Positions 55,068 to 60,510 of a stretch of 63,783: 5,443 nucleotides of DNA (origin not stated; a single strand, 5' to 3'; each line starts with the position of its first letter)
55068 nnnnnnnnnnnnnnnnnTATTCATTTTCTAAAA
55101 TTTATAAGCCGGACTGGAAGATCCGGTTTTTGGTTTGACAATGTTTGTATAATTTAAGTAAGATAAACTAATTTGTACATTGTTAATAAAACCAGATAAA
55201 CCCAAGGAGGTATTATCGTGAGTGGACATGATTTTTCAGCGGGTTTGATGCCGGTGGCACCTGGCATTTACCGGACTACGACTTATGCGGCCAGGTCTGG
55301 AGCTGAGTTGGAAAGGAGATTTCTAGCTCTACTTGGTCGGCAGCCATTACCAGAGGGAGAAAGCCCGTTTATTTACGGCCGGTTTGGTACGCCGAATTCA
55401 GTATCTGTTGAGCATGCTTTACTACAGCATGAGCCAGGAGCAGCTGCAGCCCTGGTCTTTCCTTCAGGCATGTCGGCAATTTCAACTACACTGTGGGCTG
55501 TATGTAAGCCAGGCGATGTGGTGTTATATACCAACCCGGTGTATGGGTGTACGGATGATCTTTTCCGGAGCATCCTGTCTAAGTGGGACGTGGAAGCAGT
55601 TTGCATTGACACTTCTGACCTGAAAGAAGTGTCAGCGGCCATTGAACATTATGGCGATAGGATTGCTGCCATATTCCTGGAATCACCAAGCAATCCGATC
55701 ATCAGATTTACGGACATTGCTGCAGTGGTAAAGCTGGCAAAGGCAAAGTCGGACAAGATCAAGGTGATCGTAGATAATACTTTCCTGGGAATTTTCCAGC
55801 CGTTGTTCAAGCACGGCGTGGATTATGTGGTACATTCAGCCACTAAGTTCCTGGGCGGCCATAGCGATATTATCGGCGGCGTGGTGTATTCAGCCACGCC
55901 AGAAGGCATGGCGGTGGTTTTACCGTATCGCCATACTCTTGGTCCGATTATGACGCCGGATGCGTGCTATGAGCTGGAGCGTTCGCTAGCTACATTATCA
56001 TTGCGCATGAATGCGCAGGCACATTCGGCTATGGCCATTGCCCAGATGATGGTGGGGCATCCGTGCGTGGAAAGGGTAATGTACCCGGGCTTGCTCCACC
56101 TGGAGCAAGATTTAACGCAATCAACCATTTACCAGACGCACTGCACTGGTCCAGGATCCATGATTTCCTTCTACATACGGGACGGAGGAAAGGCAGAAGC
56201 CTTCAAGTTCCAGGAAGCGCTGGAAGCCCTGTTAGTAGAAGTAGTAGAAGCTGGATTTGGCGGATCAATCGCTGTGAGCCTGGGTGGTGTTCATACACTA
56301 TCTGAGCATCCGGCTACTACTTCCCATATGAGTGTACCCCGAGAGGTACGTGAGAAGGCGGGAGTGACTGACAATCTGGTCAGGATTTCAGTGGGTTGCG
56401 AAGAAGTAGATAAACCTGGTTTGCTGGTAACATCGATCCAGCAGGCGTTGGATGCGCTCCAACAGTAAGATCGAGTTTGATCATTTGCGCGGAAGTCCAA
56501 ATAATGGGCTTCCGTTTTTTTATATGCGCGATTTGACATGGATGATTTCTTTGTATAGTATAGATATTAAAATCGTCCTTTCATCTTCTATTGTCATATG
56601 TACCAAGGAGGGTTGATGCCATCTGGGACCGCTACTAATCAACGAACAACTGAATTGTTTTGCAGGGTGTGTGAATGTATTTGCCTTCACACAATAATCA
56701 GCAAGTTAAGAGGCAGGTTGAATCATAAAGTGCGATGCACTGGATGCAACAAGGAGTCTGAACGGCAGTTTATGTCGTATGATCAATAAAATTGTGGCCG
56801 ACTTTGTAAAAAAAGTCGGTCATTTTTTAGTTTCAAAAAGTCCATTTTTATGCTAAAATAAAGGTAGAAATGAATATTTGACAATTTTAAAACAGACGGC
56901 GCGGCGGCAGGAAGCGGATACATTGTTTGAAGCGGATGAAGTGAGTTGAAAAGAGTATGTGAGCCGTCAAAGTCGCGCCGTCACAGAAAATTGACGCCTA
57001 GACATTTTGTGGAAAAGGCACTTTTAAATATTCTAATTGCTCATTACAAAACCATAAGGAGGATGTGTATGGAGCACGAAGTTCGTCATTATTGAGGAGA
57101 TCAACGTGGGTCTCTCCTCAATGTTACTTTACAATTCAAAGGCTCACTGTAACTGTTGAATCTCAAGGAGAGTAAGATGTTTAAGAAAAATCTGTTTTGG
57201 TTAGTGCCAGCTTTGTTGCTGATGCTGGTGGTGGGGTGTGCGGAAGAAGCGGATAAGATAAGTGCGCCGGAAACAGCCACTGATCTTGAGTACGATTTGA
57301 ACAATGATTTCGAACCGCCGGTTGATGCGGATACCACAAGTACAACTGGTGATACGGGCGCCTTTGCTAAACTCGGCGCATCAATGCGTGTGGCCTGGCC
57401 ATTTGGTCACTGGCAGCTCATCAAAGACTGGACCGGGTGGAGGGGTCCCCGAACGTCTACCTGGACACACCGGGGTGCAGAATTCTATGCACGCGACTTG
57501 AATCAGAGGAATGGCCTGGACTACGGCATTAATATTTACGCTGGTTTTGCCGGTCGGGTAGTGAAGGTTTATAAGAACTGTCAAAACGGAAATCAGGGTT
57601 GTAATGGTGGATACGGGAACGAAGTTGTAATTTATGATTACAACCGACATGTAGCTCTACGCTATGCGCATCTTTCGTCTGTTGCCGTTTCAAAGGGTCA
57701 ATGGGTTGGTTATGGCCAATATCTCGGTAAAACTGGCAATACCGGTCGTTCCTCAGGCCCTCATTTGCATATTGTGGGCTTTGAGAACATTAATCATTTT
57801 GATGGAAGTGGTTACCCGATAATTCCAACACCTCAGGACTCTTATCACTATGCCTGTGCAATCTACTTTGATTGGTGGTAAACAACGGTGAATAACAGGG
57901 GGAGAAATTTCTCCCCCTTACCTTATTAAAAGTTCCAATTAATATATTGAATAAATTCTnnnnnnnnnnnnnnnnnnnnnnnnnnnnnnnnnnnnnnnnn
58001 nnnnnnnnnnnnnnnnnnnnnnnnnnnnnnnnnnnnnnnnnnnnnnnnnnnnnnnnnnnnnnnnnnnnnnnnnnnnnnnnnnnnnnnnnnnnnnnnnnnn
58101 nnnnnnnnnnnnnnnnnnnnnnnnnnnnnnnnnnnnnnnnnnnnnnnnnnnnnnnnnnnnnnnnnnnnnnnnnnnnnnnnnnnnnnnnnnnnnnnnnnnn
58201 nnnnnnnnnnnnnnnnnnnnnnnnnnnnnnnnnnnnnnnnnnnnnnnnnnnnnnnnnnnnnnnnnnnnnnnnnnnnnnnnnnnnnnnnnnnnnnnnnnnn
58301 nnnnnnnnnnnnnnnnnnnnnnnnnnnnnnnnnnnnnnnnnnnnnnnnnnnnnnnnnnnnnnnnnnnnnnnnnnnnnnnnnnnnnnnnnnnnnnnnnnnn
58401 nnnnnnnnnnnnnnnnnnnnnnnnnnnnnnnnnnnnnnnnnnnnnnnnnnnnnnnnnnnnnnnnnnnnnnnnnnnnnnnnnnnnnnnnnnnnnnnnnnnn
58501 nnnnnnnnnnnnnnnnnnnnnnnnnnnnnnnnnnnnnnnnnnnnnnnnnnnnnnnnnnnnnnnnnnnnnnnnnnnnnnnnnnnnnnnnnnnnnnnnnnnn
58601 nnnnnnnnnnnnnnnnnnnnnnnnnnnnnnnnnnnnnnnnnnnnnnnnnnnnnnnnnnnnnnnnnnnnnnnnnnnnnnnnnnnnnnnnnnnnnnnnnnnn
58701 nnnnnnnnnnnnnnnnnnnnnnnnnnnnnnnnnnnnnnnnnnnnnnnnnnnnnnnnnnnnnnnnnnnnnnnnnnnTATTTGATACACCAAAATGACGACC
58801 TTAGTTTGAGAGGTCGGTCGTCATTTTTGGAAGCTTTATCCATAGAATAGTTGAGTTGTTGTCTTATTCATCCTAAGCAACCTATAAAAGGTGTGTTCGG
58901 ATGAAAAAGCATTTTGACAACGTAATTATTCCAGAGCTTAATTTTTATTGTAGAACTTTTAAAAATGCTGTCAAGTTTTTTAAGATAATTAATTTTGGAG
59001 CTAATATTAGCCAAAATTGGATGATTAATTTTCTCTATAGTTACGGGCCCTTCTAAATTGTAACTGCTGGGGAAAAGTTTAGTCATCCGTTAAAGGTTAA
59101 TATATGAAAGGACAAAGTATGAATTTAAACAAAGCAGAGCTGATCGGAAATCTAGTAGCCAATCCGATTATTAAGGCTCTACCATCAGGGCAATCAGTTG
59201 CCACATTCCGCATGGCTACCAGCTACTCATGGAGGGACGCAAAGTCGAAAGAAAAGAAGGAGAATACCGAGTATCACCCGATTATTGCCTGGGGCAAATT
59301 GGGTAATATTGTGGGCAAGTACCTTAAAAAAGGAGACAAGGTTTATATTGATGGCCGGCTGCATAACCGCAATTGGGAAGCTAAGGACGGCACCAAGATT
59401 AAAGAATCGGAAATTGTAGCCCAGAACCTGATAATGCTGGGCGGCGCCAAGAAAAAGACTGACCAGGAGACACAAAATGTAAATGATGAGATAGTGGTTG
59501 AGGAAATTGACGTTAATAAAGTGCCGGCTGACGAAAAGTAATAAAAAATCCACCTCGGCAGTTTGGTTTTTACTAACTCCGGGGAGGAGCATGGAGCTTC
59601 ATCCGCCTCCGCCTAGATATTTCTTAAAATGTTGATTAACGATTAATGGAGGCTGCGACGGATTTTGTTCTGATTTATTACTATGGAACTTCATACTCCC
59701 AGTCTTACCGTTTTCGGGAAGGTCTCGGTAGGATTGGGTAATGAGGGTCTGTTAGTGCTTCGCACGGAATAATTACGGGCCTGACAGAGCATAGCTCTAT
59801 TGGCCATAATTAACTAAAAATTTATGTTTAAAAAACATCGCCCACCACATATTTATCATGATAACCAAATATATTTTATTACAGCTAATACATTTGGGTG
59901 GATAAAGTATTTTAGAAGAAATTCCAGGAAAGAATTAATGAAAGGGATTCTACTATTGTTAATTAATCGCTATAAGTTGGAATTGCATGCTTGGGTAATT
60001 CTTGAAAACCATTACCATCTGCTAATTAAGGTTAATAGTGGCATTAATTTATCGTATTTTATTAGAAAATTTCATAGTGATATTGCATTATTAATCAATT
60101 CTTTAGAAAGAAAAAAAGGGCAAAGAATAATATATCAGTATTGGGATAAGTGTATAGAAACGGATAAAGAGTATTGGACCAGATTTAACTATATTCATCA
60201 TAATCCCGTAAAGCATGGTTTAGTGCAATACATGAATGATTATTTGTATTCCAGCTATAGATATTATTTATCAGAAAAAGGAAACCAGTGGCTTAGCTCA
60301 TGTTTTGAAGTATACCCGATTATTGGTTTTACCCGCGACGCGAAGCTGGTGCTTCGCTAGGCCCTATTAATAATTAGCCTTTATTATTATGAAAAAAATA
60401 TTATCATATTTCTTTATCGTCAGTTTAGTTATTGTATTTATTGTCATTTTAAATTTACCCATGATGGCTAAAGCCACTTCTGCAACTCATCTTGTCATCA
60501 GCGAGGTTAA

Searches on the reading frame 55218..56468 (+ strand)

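Call 35: search_protein_families(library=pfam, proteins=[window:55218-56468:+], max_evalue=0.0001)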
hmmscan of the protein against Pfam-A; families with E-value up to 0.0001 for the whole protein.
window:55218-56468:+ (416 aa): 2 families
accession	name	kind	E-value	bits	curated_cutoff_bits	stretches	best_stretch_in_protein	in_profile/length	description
PF01053.26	Cys_Met_Meta_PP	-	9e-92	308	27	1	13-410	18-379/381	Cys/Met metabolism PLP-dependent enzyme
PF00155.27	Aminotran_1_2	-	4e-07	30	19.7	1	75-212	65-221/361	Aminotransferase class I and II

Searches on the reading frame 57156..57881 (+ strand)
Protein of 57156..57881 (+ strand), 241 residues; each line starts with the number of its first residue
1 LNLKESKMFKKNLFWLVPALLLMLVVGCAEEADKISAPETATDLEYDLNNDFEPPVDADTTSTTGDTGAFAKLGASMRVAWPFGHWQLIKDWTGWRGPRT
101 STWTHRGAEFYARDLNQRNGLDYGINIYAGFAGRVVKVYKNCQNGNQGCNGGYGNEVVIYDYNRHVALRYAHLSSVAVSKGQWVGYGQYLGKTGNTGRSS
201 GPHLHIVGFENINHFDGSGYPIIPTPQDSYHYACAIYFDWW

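Call 35: search_protein_families(library=pfam, proteins=[window:57156-57881:+], max_evalue=0.0001)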
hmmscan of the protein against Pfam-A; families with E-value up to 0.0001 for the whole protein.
window:57156-57881:+ (241 aa): 1 family
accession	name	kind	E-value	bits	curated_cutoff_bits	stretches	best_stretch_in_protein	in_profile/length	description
PF01551.29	Peptidase_M23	-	2e-16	60.4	28.7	1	123-206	12-85/96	Peptidase family M23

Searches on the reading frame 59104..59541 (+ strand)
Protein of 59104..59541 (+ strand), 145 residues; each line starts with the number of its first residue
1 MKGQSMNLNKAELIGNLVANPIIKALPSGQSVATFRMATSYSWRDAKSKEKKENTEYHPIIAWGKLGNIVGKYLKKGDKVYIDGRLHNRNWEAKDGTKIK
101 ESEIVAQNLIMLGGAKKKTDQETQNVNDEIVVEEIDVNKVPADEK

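Call 35: search_protein_families(library=pfam, proteins=[window:59104-59541:+], max_evalue=0.0001)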
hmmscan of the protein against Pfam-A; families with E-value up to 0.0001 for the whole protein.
window:59104-59541:+ (145 aa): 1 family
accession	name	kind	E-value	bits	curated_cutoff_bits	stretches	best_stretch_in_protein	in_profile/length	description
PF00436.31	SSB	-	3.9e-29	101.2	26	1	8-111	1-103/104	Single-strand binding protein family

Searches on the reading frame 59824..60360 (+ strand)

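Call 35: search_protein_families(library=pfam, proteins=[window:59824-60360:+], max_evalue=0.0001)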
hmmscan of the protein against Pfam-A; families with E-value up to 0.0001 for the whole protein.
window:59824-60360:+ (178 aa): 1 family
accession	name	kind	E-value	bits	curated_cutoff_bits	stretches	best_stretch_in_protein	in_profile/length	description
PF01797.21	Y1_Tnp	-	2.8e-06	27.9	23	1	31-97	21-86/121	Transposase IS200 like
